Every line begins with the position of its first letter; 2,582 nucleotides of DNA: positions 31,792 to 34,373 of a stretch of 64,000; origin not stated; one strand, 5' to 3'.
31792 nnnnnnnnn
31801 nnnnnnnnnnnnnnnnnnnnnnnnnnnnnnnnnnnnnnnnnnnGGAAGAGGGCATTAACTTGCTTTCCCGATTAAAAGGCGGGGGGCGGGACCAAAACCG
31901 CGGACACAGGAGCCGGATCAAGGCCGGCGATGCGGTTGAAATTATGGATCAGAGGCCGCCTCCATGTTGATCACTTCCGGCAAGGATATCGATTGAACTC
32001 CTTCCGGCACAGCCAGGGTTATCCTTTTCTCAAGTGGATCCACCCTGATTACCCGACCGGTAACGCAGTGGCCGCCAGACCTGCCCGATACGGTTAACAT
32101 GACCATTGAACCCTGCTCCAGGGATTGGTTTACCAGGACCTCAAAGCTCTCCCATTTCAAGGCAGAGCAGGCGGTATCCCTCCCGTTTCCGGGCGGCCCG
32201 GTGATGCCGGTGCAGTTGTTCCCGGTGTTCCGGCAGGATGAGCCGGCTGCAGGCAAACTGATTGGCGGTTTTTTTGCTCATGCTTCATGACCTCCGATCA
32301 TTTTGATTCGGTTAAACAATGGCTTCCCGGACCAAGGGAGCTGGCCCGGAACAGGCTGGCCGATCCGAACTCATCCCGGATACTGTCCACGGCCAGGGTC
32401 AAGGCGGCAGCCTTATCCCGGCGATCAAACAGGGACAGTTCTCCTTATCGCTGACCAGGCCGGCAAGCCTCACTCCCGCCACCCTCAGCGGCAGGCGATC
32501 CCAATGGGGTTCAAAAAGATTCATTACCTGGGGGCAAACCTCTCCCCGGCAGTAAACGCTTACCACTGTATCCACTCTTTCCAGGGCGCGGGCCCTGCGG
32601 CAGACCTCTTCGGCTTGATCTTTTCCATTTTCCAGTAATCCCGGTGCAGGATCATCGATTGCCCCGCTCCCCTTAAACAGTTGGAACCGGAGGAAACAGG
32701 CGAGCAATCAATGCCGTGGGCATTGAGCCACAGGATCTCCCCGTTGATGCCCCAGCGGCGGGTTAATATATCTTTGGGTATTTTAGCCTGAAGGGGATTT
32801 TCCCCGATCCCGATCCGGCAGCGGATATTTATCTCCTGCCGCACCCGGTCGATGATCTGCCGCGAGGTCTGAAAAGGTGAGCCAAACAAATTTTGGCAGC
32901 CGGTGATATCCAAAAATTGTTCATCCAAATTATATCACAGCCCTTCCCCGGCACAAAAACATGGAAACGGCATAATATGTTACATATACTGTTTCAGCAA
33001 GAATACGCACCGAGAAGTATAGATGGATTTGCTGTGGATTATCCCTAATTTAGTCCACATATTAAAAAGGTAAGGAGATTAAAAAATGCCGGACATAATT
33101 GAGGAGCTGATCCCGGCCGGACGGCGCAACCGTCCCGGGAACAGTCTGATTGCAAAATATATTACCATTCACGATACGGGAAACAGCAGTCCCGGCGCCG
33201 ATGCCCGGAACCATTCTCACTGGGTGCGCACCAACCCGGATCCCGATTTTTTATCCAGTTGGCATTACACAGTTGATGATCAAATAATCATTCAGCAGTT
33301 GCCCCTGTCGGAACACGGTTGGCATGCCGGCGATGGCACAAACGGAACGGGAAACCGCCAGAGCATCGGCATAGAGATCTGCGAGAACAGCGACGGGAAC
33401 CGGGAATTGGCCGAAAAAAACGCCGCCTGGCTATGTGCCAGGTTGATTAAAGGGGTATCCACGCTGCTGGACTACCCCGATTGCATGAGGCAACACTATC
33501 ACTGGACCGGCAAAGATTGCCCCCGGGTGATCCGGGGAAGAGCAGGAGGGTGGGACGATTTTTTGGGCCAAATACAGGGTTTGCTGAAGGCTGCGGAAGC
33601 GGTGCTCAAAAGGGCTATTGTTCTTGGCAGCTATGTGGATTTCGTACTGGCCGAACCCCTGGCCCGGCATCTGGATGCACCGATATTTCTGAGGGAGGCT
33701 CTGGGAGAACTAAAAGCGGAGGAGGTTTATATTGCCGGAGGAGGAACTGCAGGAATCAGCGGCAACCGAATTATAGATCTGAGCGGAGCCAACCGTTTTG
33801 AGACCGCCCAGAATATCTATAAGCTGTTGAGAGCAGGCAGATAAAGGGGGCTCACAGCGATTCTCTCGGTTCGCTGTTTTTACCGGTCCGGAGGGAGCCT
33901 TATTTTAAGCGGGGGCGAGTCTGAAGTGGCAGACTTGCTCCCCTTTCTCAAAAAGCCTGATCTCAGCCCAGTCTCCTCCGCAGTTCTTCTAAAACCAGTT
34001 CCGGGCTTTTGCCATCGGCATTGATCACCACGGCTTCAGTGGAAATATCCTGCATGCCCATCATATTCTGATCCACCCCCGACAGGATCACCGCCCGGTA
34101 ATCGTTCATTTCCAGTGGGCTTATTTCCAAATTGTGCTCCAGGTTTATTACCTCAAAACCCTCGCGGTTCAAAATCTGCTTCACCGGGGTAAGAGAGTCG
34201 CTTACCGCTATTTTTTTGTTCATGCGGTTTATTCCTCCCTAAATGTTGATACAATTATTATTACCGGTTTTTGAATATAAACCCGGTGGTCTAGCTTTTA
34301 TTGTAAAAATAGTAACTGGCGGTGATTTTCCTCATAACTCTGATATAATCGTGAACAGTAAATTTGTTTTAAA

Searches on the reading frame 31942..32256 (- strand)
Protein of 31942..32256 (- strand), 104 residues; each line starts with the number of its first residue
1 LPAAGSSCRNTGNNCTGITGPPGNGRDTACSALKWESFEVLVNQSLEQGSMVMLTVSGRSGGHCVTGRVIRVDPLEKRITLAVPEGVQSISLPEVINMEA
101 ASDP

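Call 4: search_protein_families(library=pfam, proteins=[window:31942-32256:-], max_evalue=0.01)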
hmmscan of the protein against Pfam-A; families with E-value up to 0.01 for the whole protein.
window:31942-32256:- (104 aa): 1 family
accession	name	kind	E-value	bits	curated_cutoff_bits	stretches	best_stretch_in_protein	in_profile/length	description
PF08863.15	YolD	-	4.6e-05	23.9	27.5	1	34-99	28-94/94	YolD-like protein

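Call 29: search_protein_families(library=ncbifam, proteins=[window:31942-32256:-], max_evalue=0.01)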
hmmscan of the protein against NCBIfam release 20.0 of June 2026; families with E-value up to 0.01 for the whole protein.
window:31942-32256:- (104 aa): 0 families

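Call 30: search_protein_families(library=phrogs, proteins=[window:31942-32256:-], max_evalue=0.01)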
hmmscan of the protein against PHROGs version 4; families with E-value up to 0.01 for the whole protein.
window:31942-32256:- (104 aa): 0 families

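Call 31: search_protein_families(library=padloc, proteins=[window:31942-32256:-], max_evalue=0.01)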
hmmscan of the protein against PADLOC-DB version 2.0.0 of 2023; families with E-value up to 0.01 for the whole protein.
window:31942-32256:- (104 aa): 0 families

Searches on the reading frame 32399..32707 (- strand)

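Call 4: search_protein_families(library=pfam, proteins=[window:32399-32707:-], max_evalue=0.01)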
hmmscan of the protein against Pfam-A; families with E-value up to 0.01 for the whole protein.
window:32399-32707:- (102 aa): 1 family
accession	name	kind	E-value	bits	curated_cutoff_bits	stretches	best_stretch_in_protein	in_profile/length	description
PF11799.13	IMS_C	-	0.0039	18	20.7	0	56-88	72-103/109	impB/mucB/samB family C-terminal domain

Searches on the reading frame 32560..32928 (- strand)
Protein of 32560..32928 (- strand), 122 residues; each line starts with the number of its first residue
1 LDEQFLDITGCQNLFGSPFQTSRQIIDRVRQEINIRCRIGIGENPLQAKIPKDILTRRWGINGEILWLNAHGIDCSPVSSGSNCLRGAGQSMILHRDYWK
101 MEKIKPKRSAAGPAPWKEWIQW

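Call 4: search_protein_families(library=pfam, proteins=[window:32560-32928:-], max_evalue=0.01)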
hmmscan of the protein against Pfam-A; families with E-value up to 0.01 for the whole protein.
window:32560-32928:- (122 aa): 1 family
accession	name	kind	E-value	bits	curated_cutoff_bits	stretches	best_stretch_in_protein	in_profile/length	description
PF00817.25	IMS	-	8.6e-10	39.1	23.2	1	1-50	96-145/148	impB/mucB/samB family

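Call 29: search_protein_families(library=ncbifam, proteins=[window:32560-32928:-], max_evalue=0.01)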
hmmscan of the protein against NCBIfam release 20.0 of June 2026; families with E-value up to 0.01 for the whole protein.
window:32560-32928:- (122 aa): 6 families
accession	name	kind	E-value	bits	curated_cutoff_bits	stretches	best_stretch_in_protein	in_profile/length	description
NF002848.0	PRK03103.1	subfamily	1.9e-27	95.8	381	2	1-53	105-157/410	DNA polymerase IV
NF002492.0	PRK01810.1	equivalog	1.7e-07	30.3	399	1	1-53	111-162/412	DNA polymerase IV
NF002677.0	PRK02406.1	equivalog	3.1e-07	29.8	256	1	1-53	106-158/357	DNA polymerase IV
NF003015.0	PRK03858.1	subfamily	2.2e-06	27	367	1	1-50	102-151/399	DNA polymerase IV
NF002751.0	PRK02794.1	equivalog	7.6e-06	25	371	1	1-54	136-190/425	DNA polymerase IV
NF002883.0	PRK03352.1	equivalog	2.4e-05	23.7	330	1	2-53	109-155/347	DNA polymerase IV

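Call 30: search_protein_families(library=phrogs, proteins=[window:32560-32928:-], max_evalue=0.01)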
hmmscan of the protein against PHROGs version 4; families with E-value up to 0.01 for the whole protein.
window:32560-32928:- (122 aa): 1 family
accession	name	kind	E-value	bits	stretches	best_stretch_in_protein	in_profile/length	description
phrog_1268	-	DNA, RNA and nucleotide metabolism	8.4e-16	58.8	2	2-53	103-154/425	DNA polymerase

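Call 31: search_protein_families(library=padloc, proteins=[window:32560-32928:-], max_evalue=0.01)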
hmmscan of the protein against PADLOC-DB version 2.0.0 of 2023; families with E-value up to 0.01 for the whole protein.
window:32560-32928:- (122 aa): 0 families

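Call 36: search_dna_similar(query=window:32560-32928:-, collection=phages, mode=protein, max_rows=10)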
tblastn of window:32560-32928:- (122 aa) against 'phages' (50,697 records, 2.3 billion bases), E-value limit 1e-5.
Records with a match: 25; places in all: 25; records where one place covers at least 80% of the query: 0.
Best place of each record, by identity: <60% 25.
By first word of the organism name: Bacillus 23; Listeria 2.
By host as written in the record: Bacillus subtilis BEST7003 9; Bacillus subtilis 5; Bacillus subtilis subsp. subtilis str. 168 4; Bacillus subtilis Delta6 3; Listeria monocytogenes 2; Bacillus subtilis str. 168 1; - 1.
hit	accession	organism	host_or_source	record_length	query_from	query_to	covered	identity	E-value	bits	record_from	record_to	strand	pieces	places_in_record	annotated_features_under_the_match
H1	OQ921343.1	Bacillus phage SPbetaL3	Bacillus subtilis BEST7003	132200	30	105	62%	41.8%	5e-7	52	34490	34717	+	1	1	hypothetical protein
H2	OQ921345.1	Bacillus phage SPbetaL5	Bacillus subtilis BEST7003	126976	30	106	63%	40.0%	1e-6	51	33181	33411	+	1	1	hypothetical protein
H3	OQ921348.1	Bacillus phage SPbetaL8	Bacillus subtilis BEST7003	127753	30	105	62%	40.5%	1e-6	51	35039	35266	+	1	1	hypothetical protein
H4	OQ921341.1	Bacillus phage SPbetaL1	Bacillus subtilis BEST7003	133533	30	105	62%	40.5%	1e-6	51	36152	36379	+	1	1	hypothetical protein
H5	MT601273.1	Bacillus phage vB_BsuS-Goe12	Bacillus subtilis Delta6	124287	30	105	62%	40.5%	1e-6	51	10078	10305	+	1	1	yolE: IMPB/MUCB/SAMB family protein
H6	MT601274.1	Bacillus phage vB_BsuS-Goe13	Bacillus subtilis Delta6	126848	30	105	62%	40.5%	1e-6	51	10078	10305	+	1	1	yolE: IMPB/MUCB/SAMB family protein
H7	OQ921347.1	Bacillus phage SPbetaL7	Bacillus subtilis BEST7003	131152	30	105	62%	40.5%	1e-6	51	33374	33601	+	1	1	hypothetical protein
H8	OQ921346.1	Bacillus phage SPbetaL6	Bacillus subtilis BEST7003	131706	30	105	62%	40.5%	1e-6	51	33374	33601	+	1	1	hypothetical protein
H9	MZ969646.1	Bacillus phage BUCT082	Bacillus subtilis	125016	30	105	62%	40.5%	1e-6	51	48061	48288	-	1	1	UV damage repair protein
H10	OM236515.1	Bacillus phage SPR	Bacillus subtilis BEST7003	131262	30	105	62%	40.5%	1e-6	51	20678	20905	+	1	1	putative UV-damage repair protein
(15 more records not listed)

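Call 37: search_dna_similar(query=window:32560-32928:-, collection=plasmids, mode=protein, max_rows=10)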
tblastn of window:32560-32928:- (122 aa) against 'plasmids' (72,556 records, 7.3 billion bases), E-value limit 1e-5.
Records with a match: 25; places in all: 26; records where one place covers at least 80% of the query: 1.
Best place of each record, by identity: <60% 25.
By first word of the organism name: Paenibacillus 9; Bacillus 6; Levilactobacillus 6; Lactiplantibacillus 2; Pediococcus 1; Acetoanaerobium 1.
By predicted mobility (MOB-suite, as given by PLSDB): mobilizable 11; conjugative 8; non-mobilizable 6.
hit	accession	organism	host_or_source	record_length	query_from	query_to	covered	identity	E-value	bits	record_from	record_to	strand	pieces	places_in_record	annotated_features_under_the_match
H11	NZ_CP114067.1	Bacillus halotolerans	mixed culture,Sweet potato rhizosphere ...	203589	30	105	62%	41.8%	1e-6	52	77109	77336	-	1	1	UV damage repair protein UvrX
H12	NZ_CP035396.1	Bacillus subtilis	cell culture,food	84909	30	105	62%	41.8%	2e-6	52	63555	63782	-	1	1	UV damage repair protein UvrX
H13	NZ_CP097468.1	Bacillus velezensis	-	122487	30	105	62%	41.8%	5e-6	51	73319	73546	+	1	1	DNA polymerase V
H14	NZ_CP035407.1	Bacillus subtilis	cell culture,food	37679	30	105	62%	40.5%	3e-6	51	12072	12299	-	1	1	Y-family DNA polymerase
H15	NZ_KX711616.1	Bacillus subtilis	flower bed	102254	30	105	62%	40.5%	3e-6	51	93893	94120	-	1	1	uvrX: UV damage repair protein UvrX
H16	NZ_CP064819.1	Bacillus subtilis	Solanum lycopersicum,tissue sample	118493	30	105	62%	40.5%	4e-6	51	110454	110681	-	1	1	none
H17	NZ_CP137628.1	Pediococcus pentosaceus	isolate,cucumber fermentation brine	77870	1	67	55%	42.0%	7e-7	53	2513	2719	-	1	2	Y-family DNA polymerase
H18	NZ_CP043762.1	Paenibacillus sp. 37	whole organism,rhizosphere of Abies ...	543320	1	104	85%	25.2%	2e-7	55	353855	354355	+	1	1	DNA polymerase IV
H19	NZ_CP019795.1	Paenibacillus larvae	Apis mellifera,single cell microbial ...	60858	1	58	48%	44.8%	4e-7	54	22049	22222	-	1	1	none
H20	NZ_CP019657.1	Paenibacillus larvae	honeybees,cell culture,foul brood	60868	1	58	48%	44.8%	2e-6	52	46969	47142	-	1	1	none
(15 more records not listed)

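Call 40: get_annotated_region(hit=H10, flank=2500)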
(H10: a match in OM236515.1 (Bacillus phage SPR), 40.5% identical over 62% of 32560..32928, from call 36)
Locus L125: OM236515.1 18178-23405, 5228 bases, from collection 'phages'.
description: Bacillus phage SPR, complete genome.
organism: Bacillus phage SPR (NCBI taxid 10725)
taxonomy: Viruses; Duplodnaviria; Heunggongvirae; Uroviricota; Caudoviricetes; Spbetavirus
host: Bacillus subtilis BEST7003; source: -; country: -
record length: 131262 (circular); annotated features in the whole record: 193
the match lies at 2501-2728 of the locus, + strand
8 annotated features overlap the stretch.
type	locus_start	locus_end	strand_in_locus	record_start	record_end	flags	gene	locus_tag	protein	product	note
CDS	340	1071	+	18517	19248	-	-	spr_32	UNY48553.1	hypothetical protein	-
CDS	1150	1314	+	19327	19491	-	-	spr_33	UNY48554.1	hypothetical protein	-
CDS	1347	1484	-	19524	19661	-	-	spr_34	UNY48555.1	hypothetical protein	-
CDS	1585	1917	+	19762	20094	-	-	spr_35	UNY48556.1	hypothetical protein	-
CDS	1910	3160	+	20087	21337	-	-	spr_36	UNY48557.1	putative UV-damage repair protein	putative UV-damage repair protein UvrX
CDS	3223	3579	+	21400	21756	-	-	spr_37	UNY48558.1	hypothetical protein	-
CDS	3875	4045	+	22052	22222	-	-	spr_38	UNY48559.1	putative bacteriocin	-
CDS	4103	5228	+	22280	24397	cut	-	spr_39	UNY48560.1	hypothetical protein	-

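Call 42: find_related_loci(query=window:32560-32928:-, collection=viral_contigs, flank=8000)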
Query window:32560-32928:- (122 aa) in viral_contigs; peptide patterns used: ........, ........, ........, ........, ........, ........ (x = any residue, [..] = any of these).
4 stretches matched a pattern, but none encodes a relative of the query by tblastn (E <= 1e-3).

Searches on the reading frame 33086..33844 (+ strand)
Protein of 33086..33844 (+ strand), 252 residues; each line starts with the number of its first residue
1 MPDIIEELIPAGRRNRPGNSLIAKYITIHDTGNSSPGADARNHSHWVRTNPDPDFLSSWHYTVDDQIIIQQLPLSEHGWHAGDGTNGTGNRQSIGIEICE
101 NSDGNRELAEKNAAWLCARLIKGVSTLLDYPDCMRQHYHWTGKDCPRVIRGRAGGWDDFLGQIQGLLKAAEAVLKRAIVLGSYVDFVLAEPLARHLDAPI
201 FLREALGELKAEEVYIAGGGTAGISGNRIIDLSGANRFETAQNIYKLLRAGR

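Call 4: search_protein_families(library=pfam, proteins=[window:33086-33844:+], max_evalue=0.01)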
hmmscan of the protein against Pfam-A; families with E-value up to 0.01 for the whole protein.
window:33086-33844:+ (252 aa): 2 families
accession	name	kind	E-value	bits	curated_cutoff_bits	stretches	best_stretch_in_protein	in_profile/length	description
PF01510.30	Amidase_2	-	4e-18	66.4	26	1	24-147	6-130/131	N-acetylmuramoyl-L-alanine amidase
PF04122.17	CW_binding_2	-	3.4e-05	24.7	24.9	0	172-221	13-66/73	Cell wall binding domain 2 (CWB2)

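Call 11: find_encoding_contigs(protein=window:33086-33844:+, flank=10000, max_places=10)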
Protein window:33086-33844:+ (252 aa): no gene with exactly this product is on record in the collection.

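Call 14: find_related_loci(query=A1, collection=metagenome_contigs, flank=10000)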
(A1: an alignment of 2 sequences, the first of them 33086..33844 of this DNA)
Query A1 (252 aa) in metagenome_contigs; peptide patterns used: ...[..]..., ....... (x = any residue, [..] = any of these).
210 stretches matched a pattern; 33 encode a relative of the query (tblastn E <= 1e-3); 33 distinct loci.
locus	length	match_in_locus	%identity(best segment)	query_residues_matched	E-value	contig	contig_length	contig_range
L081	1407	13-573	73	66-252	2e-93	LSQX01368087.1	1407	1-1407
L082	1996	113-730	49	7-223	3e-57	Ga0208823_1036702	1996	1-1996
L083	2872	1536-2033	56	2-172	2e-54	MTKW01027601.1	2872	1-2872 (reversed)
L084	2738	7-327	67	58-164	7e-48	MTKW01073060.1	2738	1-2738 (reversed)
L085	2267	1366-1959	41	4-214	1e-41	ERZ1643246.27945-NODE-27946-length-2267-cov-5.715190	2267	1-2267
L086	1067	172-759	41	3-192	2e-43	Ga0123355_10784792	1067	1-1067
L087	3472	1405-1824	44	4-150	1e-35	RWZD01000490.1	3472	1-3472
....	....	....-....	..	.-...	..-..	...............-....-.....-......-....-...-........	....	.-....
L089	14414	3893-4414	39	6-175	1e-34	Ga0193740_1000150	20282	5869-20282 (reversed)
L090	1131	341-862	39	6-175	6e-36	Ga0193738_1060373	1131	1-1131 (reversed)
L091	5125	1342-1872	39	6-178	2e-34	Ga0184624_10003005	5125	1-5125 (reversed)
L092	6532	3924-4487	38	3-186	4e-33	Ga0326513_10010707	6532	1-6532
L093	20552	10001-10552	39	4-186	9e-33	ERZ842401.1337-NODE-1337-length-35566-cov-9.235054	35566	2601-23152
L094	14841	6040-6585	39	4-186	1e-32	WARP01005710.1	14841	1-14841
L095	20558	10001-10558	42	3-186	2e-31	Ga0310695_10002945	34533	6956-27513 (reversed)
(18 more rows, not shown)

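Call 29: search_protein_families(library=ncbifam, proteins=[window:33086-33844:+], max_evalue=0.01)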
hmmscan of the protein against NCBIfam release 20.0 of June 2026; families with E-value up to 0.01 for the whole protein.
window:33086-33844:+ (252 aa): 0 families

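Call 30: search_protein_families(library=phrogs, proteins=[window:33086-33844:+], max_evalue=0.01)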
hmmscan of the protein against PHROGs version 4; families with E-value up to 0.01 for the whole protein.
window:33086-33844:+ (252 aa): 17 families
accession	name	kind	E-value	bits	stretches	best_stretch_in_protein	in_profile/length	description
phrog_18955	-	unknown function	3.1e-48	165.6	1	4-167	277-437/483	-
phrog_3088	-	lysis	2.4e-39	136.6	1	4-171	4-164/248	amidase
phrog_670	-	lysis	1.2e-38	134.3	1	14-167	103-254/596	endolysin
phrog_9611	-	lysis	1.1e-33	117.9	1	7-170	6-172/246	endolysin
phrog_1493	-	lysis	2.9e-29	103.4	1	22-171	33-175/394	endolysin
phrog_1794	-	lysis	2.7e-26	93.8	1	18-169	51-201/336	amidase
phrog_833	-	lysis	9.3e-26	92.2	1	23-164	30-174/294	endolysin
phrog_5182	-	lysis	2.3e-20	74.5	1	22-170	34-190/321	endolysin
phrog_2338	-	lysis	9.3e-18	65.7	1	7-147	11-146/346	endolysin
phrog_15001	-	lysis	1.2e-14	55.2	1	57-123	79-146/367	endolysin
phrog_19265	-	unknown function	1.4e-07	32.5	1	23-151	24-146/293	-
phrog_4018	-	lysis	1.3e-05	26.1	1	25-147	33-139/285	amidase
phrog_7698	-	lysis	4.8e-05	24.3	1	19-147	21-139/316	endolysin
phrog_14048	-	lysis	0.00021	22.1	1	23-152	27-158/305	endolysin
phrog_1110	-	lysis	0.00026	21.5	1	22-104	21-96/301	endolysin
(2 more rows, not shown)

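Call 31: search_protein_families(library=padloc, proteins=[window:33086-33844:+], max_evalue=0.01)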
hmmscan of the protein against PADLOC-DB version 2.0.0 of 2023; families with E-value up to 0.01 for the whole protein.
window:33086-33844:+ (252 aa): 0 families

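Call 44: find_related_loci(query=A1, collection=viral_contigs, flank=8000)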
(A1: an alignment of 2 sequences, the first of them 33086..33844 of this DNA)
Query A1 (252 aa) in viral_contigs; peptide patterns used: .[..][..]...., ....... (x = any residue, [..] = any of these).
209 stretches matched a pattern, but none encodes a relative of the query by tblastn (E <= 1e-3).

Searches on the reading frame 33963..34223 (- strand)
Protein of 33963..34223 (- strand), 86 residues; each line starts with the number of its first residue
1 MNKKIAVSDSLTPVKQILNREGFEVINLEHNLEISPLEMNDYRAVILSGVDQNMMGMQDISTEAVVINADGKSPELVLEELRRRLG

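Call 4: search_protein_families(library=pfam, proteins=[window:33963-34223:-], max_evalue=0.01)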
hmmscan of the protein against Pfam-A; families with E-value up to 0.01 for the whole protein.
window:33963-34223:- (86 aa): 1 family
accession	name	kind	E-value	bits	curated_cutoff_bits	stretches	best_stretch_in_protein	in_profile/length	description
PF03698.18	UPF0180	-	6.3e-24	84.4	25.4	1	3-84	1-77/77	Uncharacterised protein family (UPF0180)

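Call 20: find_encoding_contigs(protein=window:33963-34223:-, flank=10000, max_places=5)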
Protein window:33963-34223:- (86 aa): 4 contigs read that carry it; 3 places shown.
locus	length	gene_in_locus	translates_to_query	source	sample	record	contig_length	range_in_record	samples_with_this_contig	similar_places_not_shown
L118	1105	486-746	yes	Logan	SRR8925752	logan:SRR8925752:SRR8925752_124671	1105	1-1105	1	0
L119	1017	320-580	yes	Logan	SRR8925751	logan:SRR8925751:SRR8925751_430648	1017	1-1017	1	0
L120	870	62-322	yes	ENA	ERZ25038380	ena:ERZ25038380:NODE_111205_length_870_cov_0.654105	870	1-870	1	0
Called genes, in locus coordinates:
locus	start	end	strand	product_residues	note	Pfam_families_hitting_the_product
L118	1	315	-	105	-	?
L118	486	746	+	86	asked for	PF03698:UPF0180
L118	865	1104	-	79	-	?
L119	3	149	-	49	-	?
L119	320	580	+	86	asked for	PF03698:UPF0180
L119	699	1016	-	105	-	?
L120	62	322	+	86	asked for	PF03698:UPF0180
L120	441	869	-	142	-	?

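Call 29: search_protein_families(library=ncbifam, proteins=[window:33963-34223:-], max_evalue=0.01)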
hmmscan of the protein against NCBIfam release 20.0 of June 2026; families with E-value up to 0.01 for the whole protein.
window:33963-34223:- (86 aa): 1 family
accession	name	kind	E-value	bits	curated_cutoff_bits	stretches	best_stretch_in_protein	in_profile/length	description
NF002845.0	PRK03094.1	equivalog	1.1e-14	54.4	102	1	3-83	2-77/80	hypothetical protein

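Call 30: search_protein_families(library=phrogs, proteins=[window:33963-34223:-], max_evalue=0.01)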
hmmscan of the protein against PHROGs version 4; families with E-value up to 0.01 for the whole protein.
window:33963-34223:- (86 aa): 0 families

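Call 31: search_protein_families(library=padloc, proteins=[window:33963-34223:-], max_evalue=0.01)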
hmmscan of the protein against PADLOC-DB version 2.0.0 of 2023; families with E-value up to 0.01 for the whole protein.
window:33963-34223:- (86 aa): 0 families
